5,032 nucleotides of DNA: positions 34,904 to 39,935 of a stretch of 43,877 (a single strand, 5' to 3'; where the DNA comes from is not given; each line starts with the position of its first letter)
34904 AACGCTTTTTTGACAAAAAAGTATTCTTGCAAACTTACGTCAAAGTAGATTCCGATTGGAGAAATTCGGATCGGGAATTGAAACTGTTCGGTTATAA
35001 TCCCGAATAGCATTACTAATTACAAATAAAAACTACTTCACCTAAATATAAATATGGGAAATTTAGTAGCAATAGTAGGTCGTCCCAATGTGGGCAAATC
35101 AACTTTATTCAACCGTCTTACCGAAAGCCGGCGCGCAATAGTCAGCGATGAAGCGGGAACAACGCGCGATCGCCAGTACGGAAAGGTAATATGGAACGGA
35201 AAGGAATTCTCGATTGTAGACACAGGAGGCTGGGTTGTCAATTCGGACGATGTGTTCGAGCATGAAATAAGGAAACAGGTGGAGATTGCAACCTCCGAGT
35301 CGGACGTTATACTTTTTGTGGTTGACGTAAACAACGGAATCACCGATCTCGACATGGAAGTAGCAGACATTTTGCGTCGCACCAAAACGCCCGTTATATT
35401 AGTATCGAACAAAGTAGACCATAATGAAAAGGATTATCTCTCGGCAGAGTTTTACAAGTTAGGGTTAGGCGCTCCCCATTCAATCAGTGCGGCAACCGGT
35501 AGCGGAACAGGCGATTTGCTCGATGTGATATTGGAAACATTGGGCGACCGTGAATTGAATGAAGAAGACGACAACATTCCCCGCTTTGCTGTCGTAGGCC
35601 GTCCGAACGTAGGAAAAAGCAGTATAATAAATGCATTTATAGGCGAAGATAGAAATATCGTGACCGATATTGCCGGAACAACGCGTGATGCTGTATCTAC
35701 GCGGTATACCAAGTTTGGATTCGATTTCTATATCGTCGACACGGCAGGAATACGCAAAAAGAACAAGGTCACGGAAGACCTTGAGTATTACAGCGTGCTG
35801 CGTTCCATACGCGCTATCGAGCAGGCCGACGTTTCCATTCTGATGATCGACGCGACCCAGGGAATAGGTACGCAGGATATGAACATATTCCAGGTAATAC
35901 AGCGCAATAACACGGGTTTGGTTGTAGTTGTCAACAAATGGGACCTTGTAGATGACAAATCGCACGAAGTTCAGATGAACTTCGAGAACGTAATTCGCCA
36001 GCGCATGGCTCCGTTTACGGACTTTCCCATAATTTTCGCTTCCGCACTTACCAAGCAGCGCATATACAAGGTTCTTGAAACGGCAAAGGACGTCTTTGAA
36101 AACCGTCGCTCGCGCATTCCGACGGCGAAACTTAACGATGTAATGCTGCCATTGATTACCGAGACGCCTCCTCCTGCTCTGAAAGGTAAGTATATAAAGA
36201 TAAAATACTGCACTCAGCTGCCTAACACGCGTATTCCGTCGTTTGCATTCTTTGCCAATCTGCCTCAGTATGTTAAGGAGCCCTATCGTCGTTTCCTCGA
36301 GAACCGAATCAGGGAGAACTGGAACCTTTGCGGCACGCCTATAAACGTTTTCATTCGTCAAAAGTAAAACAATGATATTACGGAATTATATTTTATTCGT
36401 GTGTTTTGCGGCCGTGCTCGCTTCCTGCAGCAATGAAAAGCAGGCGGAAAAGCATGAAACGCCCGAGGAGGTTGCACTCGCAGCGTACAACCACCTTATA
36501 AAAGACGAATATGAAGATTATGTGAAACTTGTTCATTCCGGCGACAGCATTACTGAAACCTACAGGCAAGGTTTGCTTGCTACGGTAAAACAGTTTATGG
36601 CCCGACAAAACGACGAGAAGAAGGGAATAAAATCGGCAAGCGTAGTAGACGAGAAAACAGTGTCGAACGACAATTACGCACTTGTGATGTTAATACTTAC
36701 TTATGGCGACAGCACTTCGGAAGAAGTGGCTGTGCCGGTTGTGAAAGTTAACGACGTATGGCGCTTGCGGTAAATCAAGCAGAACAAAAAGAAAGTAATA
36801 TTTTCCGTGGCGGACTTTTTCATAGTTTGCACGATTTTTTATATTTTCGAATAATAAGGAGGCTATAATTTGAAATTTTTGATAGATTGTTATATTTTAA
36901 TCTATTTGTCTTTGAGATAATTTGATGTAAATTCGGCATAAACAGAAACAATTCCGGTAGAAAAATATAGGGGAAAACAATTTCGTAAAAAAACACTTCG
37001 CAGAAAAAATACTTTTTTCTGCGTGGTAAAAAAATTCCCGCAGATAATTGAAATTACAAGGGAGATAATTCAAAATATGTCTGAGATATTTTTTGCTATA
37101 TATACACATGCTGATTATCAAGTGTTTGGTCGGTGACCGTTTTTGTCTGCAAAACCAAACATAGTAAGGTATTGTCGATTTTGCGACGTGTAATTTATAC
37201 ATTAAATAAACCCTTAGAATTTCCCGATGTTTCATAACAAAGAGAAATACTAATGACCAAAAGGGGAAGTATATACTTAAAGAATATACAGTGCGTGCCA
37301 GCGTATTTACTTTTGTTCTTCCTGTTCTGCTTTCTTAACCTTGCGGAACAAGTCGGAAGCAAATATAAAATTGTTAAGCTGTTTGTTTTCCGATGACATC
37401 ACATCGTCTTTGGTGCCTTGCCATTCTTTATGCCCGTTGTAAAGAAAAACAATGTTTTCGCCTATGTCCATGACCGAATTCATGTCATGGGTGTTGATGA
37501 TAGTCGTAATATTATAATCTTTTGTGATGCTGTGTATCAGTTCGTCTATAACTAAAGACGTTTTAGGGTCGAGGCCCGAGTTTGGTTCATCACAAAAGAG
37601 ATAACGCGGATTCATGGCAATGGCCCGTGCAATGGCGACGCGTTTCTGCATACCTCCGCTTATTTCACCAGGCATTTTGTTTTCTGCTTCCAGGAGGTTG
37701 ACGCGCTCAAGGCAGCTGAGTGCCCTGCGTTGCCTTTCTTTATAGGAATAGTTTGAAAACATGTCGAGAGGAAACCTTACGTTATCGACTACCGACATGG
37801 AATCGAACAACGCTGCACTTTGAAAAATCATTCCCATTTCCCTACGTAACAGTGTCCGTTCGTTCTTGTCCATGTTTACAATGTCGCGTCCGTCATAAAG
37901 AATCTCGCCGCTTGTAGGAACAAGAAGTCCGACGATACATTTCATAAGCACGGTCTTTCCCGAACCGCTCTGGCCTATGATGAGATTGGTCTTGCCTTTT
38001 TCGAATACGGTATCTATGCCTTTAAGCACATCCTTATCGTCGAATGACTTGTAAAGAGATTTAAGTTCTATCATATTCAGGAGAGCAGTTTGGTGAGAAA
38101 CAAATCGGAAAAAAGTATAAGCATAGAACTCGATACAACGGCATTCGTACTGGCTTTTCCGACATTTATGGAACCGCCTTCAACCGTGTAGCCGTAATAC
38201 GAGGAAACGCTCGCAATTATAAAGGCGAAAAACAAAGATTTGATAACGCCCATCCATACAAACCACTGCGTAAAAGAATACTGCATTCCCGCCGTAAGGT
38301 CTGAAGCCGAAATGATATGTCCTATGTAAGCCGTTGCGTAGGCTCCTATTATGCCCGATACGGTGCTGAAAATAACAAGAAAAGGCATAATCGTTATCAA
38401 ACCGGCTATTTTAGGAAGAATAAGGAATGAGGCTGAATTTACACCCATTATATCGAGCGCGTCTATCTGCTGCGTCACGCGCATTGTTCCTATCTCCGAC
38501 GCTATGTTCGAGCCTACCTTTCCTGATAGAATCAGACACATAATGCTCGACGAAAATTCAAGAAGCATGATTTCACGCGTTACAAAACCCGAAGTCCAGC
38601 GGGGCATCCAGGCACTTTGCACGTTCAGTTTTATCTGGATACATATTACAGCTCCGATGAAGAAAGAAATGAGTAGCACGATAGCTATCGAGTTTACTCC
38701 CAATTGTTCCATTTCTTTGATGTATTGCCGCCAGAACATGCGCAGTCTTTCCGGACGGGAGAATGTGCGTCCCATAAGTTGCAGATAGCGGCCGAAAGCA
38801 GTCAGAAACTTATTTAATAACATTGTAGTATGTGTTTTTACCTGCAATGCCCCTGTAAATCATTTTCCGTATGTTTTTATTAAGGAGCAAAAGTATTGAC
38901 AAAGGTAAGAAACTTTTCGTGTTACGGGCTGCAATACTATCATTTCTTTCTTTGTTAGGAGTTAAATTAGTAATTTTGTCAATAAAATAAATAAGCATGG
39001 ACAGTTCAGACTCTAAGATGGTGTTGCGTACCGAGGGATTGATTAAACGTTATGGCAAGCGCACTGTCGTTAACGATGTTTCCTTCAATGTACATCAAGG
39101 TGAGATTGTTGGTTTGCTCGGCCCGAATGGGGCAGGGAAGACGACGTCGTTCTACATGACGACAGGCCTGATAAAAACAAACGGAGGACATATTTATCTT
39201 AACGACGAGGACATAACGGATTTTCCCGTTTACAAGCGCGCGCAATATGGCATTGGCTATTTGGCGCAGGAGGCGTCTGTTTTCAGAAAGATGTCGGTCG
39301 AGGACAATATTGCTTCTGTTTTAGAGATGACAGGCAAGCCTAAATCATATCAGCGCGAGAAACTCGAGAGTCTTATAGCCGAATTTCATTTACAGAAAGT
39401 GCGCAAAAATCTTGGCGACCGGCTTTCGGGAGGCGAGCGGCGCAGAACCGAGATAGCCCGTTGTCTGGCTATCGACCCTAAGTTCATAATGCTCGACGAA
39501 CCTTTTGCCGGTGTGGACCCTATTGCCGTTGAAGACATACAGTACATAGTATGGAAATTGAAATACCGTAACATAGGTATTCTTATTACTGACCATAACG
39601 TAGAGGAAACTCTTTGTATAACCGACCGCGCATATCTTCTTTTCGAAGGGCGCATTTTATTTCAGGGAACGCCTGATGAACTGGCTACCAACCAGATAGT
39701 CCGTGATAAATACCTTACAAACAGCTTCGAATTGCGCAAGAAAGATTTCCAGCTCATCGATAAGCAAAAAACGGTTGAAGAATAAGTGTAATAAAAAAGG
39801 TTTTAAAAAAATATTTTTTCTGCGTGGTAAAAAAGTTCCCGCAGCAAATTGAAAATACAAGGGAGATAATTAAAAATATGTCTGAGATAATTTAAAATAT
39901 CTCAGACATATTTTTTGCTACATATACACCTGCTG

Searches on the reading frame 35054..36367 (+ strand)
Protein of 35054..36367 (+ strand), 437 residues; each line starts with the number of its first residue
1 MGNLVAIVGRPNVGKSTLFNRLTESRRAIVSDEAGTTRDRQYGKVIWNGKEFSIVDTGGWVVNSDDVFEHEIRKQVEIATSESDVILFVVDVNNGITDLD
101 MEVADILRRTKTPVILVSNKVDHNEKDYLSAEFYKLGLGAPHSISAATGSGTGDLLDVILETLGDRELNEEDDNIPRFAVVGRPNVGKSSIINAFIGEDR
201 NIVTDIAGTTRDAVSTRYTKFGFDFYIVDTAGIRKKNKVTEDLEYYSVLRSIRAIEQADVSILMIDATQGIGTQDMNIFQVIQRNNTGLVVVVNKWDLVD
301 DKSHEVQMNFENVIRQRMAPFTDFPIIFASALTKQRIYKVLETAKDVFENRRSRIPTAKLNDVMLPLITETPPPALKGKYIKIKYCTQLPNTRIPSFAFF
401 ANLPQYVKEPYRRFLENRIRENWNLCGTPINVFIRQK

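Call 8: search_protein_families(library=pfam, proteins=[window:35054-36367:+])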
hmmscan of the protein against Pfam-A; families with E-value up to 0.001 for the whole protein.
window:35054-36367:+ (437 aa): 16 families
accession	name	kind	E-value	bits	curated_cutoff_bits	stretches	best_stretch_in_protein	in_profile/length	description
PF01926.29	MMR_HSR1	-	4.2e-59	198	21.9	2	5-120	2-113/113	50S ribosome-binding GTPase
PF02421.24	FeoB_N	-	1.2e-30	106.5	27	2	5-155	3-152/156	Ferrous iron transport protein B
PF14714.11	KH_dom-like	-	1.2e-27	96.5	27.3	1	354-435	1-81/81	KH-domain-like of EngA bacterial GTPase enzymes, C-terminal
PF00009.33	GTP_EFTU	-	1.4e-25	90.4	26.5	2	251-348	86-186/188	Elongation factor Tu GTP binding domain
PF04548.22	AIG1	-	9e-14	51.7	27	2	6-109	4-109/212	AIG1 family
PF00350.29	Dynamin_N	-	1.7e-11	44.9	27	0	179-215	2-37/168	Dynamin family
PF03193.22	RsgA_GTPase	-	3.9e-10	40.3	30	0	178-235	109-170/174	RsgA GTPase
PF00071.28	Ras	-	6e-10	39.4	21.6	2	5-131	2-124/162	Ras family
PF08477.19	Roc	-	4.7e-08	33.7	27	0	5-122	2-119/119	Ras of Complex, Roc, domain of DAPkinase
PF05621.17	TniB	-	2.2e-07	30.9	22.4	1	158-269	18-129/189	Bacterial TniB protein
PF00025.27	Arf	-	6.4e-06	26.2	22.3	0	6-126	18-130/174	ADP-ribosylation factor family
PF09439.16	SRPRB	-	3.3e-05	23.8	25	0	4-92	5-82/178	Signal recognition particle receptor beta subunit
PF00005.33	ABC_tran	-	7.4e-05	23.8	25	0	2-55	11-64/137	ABC transporter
PF02492.25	cobW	-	0.00018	21.6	20.7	0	222-305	83-163/180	CobW/HypB/UreG, nucleotide-binding domain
PF03266.21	NTPase_1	-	0.00024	21.4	23.9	0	178-230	2-54/168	NTPase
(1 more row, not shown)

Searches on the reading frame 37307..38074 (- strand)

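Call 8: search_protein_families(library=pfam, proteins=[window:37307-38074:-])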
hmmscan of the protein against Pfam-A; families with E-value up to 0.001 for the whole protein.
window:37307-38074:- (255 aa): 5 families
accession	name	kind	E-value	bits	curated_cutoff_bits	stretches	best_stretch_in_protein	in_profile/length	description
PF00005.33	ABC_tran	-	1.1e-32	114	25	1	17-165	1-136/137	ABC transporter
PF13304.12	AAA_21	-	1.2e-06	29.3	27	0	30-96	2-71/304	AAA domain, putative AbiEii toxin, Type IV TA system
PF02463.25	SMC_N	-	1.5e-05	24.9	40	1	22-204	20-205/220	RecF/RecN/SMC N terminal domain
PF13555.12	AAA_29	-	0.00018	21.6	27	1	25-55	20-50/61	P-loop containing region of AAA domain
PF13476.12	AAA_23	-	0.00032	21.8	27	0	24-51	17-43/201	AAA domain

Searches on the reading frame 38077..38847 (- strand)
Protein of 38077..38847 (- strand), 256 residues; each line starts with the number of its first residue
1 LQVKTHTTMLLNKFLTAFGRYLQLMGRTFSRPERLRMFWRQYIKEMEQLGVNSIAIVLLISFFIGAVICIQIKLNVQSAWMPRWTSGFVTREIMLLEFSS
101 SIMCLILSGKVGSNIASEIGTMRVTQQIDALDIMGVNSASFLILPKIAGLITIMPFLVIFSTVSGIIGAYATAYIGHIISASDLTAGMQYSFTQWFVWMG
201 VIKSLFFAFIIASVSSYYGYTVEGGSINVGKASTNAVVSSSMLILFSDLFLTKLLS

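Call 8: search_protein_families(library=pfam, proteins=[window:38077-38847:-])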
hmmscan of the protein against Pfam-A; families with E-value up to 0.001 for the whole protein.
window:38077-38847:- (256 aa): 1 family
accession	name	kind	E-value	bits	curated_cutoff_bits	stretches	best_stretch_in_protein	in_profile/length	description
PF02405.21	MlaE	-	5.5e-62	209.6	22.5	1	43-253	2-211/212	Permease MlaE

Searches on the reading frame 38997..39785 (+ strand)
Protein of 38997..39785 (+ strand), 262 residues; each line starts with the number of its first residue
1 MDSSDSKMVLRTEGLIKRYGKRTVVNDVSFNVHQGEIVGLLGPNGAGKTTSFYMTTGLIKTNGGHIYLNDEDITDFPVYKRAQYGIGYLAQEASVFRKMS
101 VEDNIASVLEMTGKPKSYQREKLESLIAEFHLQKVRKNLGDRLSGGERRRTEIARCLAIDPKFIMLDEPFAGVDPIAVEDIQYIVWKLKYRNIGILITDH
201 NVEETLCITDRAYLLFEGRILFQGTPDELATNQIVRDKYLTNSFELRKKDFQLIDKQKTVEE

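Call 8: search_protein_families(library=pfam, proteins=[window:38997-39785:+])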
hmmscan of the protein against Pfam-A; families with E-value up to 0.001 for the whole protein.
window:38997-39785:+ (262 aa): 1 family
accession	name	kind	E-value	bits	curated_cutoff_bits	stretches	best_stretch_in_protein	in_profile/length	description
PF00005.33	ABC_tran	-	1.6e-32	113.4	25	1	25-171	1-137/137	ABC transporter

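Call 16: find_encoding_contigs(protein=window:38997-39785:+, flank=10000, max_places=10)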
Protein window:38997-39785:+ (262 aa): 23 contigs read that carry it; 10 places shown.
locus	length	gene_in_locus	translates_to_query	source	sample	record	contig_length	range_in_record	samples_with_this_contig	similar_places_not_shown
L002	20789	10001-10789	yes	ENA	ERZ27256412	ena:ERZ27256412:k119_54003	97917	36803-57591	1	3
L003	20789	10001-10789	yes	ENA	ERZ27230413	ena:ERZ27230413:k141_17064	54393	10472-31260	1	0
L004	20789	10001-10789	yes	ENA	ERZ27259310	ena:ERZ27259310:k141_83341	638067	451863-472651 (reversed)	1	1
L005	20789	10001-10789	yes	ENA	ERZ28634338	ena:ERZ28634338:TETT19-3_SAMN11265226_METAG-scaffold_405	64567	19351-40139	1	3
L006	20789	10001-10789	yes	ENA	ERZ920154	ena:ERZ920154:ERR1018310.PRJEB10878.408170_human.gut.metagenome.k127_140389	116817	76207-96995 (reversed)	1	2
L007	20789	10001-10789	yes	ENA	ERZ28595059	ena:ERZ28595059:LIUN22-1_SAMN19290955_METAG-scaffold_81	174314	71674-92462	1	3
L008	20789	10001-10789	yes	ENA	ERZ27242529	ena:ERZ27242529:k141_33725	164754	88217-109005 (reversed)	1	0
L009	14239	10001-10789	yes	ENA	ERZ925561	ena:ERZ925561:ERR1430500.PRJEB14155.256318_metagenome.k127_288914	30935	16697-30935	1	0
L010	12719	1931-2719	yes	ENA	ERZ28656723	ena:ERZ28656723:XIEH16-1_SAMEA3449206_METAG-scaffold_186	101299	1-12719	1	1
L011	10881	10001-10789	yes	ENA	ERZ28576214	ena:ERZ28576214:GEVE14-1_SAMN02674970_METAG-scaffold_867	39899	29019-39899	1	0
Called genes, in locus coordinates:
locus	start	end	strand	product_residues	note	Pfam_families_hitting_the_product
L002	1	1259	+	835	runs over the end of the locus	PF00521:DNA_topoisoIV, PF03989:DNA_gyraseA_C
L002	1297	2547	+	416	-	PF13181:TPR_8 (faint), PF13428:TPR_14 (faint), PF13431:TPR_17 (faint), PF13432:TPR_16 (faint), PF14559:TPR_19 (faint), PF13174:TPR_6 (faint)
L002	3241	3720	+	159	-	PF02620:YceD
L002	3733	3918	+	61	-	PF01783:Ribosomal_L32p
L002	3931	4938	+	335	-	PF00108:Thiolase_N (weak), PF08392:FAE1_CUT1_RppA (faint), PF08545:ACP_syn_III, PF08541:ACP_syn_III_C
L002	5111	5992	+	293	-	PF00071:Ras (faint), PF00350:Dynamin_N (faint), PF01926:MMR_HSR1, PF02421:FeoB_N, PF03193:RsgA_GTPase (faint), PF10662:PduV-EutP (weak), PF00009:GTP_EFTU, PF07650:KH_2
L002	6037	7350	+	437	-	PF00009:GTP_EFTU, PF01926:MMR_HSR1, PF02421:FeoB_N, PF04548:AIG1 (weak), PF01926:MMR_HSR1, PF02421:FeoB_N, PF00009:GTP_EFTU, PF14714:KH_dom-like, +6 more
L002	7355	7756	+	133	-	-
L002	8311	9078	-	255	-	PF02463:SMC_N (faint), PF00005:ABC_tran, PF13304:AAA_21 (faint)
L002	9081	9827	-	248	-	PF02405:MlaE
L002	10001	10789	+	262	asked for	PF00005:ABC_tran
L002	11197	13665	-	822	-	PF08245:Mur_ligase_M, PF01168:Ala_racemase_N, PF00842:Ala_racemase_C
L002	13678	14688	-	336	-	PF08885:GSCFA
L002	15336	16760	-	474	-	PF06738:ThrE, PF12821:ThrE_2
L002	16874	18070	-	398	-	PF03435:Sacchrp_dh_NADP, PF16653:Sacchrp_dh_C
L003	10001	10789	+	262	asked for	PF00005:ABC_tran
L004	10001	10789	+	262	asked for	PF00005:ABC_tran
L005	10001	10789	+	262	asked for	PF00005:ABC_tran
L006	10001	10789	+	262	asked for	PF00005:ABC_tran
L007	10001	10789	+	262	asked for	PF00005:ABC_tran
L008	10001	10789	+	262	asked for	PF00005:ABC_tran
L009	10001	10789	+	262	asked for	PF00005:ABC_tran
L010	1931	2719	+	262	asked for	PF00005:ABC_tran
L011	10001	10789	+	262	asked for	PF00005:ABC_tran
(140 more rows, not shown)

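Call 45: find_homologous_proteins(query=window:38997-39785:+, max_evalue=1e-60)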
Query window:38997-39785:+ (262 aa): 8000 proteins with E <= 1e-60 among 8000 candidates; the best 120 are listed.
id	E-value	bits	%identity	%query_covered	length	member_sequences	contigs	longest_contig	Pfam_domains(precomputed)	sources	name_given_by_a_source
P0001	3.3e-238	805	85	94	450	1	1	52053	PF00005.34,PF02463.26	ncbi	-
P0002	8.0e-192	653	83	96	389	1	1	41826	PF00005.34,PF25199.2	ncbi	-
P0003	1.0e-186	636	-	-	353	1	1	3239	PF00005.34,PF13558.13,PF02463.26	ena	-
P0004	2.7e-170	582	100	100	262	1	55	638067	PF00005.34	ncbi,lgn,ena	-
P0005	3.7e-170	582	100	100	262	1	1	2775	PF00005.34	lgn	-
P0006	1.8e-169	579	100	100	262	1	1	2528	PF00005.34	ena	-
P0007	4.7e-168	575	98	100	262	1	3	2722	PF00005.34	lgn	-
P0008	4.9e-164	562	96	100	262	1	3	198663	PF00005.34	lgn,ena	-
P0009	1.9e-163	560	95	100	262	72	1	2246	PF00005.34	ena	-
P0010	1.3e-162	557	95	100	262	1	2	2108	PF00005.34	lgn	-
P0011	1.4e-162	557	98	97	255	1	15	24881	PF00005.34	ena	-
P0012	8.2e-162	554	97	97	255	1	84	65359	PF00005.34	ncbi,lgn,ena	-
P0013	1.0e-161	554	97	97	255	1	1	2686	PF00005.34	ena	-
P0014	4.1e-161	552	97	97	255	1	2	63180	PF00005.34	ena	-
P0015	2.7e-159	546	97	97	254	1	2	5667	PF00005.34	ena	-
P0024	2.9e-148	510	89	98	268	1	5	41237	PF00005.34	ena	-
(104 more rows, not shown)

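Call 46: find_encoding_contigs(protein=P0008, flank=10000, max_places=1)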
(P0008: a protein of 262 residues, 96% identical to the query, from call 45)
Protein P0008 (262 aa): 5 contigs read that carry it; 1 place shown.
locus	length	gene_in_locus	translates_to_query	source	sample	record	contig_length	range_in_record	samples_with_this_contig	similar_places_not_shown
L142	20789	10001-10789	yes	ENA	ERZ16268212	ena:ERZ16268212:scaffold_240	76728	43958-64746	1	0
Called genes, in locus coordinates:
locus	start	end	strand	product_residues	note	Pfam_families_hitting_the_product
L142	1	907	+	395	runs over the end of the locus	PF03739:LptF_LptG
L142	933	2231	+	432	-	PF00270:DEAD, PF04851:ResIII (weak), PF00271:Helicase_C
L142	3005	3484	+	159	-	PF02620:YceD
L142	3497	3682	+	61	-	PF01783:Ribosomal_L32p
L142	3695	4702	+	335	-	PF00108:Thiolase_N (weak), PF08392:FAE1_CUT1_RppA (weak), PF08545:ACP_syn_III, PF08541:ACP_syn_III_C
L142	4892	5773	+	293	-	PF00071:Ras (weak), PF00350:Dynamin_N (faint), PF01926:MMR_HSR1, PF02421:FeoB_N, PF10662:PduV-EutP (weak), PF00009:GTP_EFTU, PF16897:MMR_HSR1_Xtn (weak), PF07650:KH_2, +1 more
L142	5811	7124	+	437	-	PF00009:GTP_EFTU, PF01926:MMR_HSR1, PF02421:FeoB_N, PF04548:AIG1, PF00009:GTP_EFTU, PF01926:MMR_HSR1, PF02421:FeoB_N, PF14714:KH_dom-like, +7 more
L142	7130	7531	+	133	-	-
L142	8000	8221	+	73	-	PF00903:Glyoxalase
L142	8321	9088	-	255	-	PF00005:ABC_tran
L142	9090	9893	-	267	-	PF02405:MlaE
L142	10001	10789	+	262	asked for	PF00005:ABC_tran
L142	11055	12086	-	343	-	PF01212:Beta_elim_lyase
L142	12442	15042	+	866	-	PF02861:Clp_N, PF23569:NBD_SMAX1, PF00004:AAA, PF17871:AAA_lid_9, PF07724:AAA_2, PF00004:AAA, PF07728:AAA_5, PF10431:ClpB_D2-small, +8 more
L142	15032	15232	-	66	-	-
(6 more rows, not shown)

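Call 47: find_encoding_contigs(protein=P0012, flank=10000, max_places=1)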
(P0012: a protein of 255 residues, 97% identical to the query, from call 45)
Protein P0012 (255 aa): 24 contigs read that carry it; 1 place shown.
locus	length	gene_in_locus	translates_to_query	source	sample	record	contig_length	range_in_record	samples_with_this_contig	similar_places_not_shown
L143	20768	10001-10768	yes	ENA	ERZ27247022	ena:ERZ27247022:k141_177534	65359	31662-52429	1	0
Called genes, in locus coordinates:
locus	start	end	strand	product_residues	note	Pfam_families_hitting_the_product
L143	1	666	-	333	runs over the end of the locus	PF00248:Aldo_ket_red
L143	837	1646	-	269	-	PF01758:SBF (weak)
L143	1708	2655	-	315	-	PF00248:Aldo_ket_red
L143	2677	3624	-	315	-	PF12724:Flavodoxin_5 (weak), PF13484:Fer4_16 (faint), PF12838:Fer4_7 (faint), PF00037:Fer4 (weak), PF13237:Fer4_10 (weak), PF13187:Fer4_9 (weak)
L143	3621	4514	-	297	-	PF20434:BD-FAE, PF07859:Abhydrolase_3 (weak)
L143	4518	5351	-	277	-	PF00248:Aldo_ket_red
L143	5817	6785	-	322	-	PF20434:BD-FAE (weak), PF07859:Abhydrolase_3 (faint), PF00326:Peptidase_S9 (faint)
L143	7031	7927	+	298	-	PF12833:HTH_18, PF00165:HTH_AraC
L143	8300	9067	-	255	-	PF00005:ABC_tran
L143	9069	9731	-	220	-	PF02405:MlaE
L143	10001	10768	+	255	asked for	PF00005:ABC_tran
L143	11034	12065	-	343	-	PF01212:Beta_elim_lyase, PF00266:Aminotran_5 (faint)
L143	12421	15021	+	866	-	PF02861:Clp_N, PF23569:NBD_SMAX1, PF00004:AAA, PF17871:AAA_lid_9, PF07724:AAA_2, PF00004:AAA, PF07728:AAA_5, PF10431:ClpB_D2-small, +8 more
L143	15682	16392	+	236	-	PF01844:HNH (weak)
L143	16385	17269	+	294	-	PF20796:PDDEXK_13, PF22558:REase-ARP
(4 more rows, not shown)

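Call 48: find_encoding_contigs(protein=P0024, flank=10000, max_places=1)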
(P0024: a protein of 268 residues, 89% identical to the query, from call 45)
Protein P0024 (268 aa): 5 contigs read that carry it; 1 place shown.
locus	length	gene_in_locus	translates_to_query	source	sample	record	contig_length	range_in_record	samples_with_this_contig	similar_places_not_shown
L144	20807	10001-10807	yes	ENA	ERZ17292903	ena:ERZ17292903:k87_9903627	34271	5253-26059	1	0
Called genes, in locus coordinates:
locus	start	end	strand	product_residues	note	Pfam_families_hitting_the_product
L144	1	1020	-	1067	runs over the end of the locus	PF00873:ACR_tran, PF03176:MMPL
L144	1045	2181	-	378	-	PF25919:BSH_CusB (faint), PF25917:BSH_RND, PF25876:HH_MFP_RND (weak), PF25944:Beta-barrel_RND, PF25967:RND-MFP_C, PF25989:YknX_C (weak)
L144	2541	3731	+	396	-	PF02518:HATPase_c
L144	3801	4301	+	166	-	PF02620:YceD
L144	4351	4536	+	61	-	PF01783:Ribosomal_L32p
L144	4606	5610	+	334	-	PF00108:Thiolase_N, PF08545:ACP_syn_III, PF08541:ACP_syn_III_C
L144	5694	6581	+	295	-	PF00071:Ras (weak), PF00350:Dynamin_N (faint), PF01926:MMR_HSR1, PF02421:FeoB_N, PF03193:RsgA_GTPase (faint), PF10662:PduV-EutP (weak), PF00009:GTP_EFTU, PF07650:KH_2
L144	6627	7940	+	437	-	PF00009:GTP_EFTU, PF01926:MMR_HSR1, PF02421:FeoB_N, PF04548:AIG1 (weak), PF00009:GTP_EFTU, PF01926:MMR_HSR1, PF02421:FeoB_N, PF14714:KH_dom-like, +7 more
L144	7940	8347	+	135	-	-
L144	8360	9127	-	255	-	PF00005:ABC_tran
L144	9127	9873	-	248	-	PF02405:MlaE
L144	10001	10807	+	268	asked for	PF00005:ABC_tran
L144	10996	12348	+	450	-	PF05697:Trigger_N, PF28537:FKBP-like_TF, PF28539:TF_C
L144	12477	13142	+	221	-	PF00574:CLP_protease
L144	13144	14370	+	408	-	PF06689:zf-C4_ClpX, PF00493:MCM (weak), PF00004:AAA, PF07724:AAA_2, PF07728:AAA_5 (weak), PF10431:ClpB_D2-small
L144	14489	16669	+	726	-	PF00270:DEAD, PF04851:ResIII (faint), PF00271:Helicase_C, PF16124:RecQ_Zn_bind, PF09382:RQC, PF00570:HRDC, PF14493:HTH_40 (faint), PF21220:RecQ-1-like_HTH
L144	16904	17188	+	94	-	-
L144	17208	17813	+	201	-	PF03352:Adenine_glyco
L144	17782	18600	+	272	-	PF00753:Lactamase_B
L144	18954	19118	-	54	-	-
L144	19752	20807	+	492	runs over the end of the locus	PF00478:IMPDH, PF03060:NMO (faint), PF00571:CBS, PF01070:FMN_dh (weak)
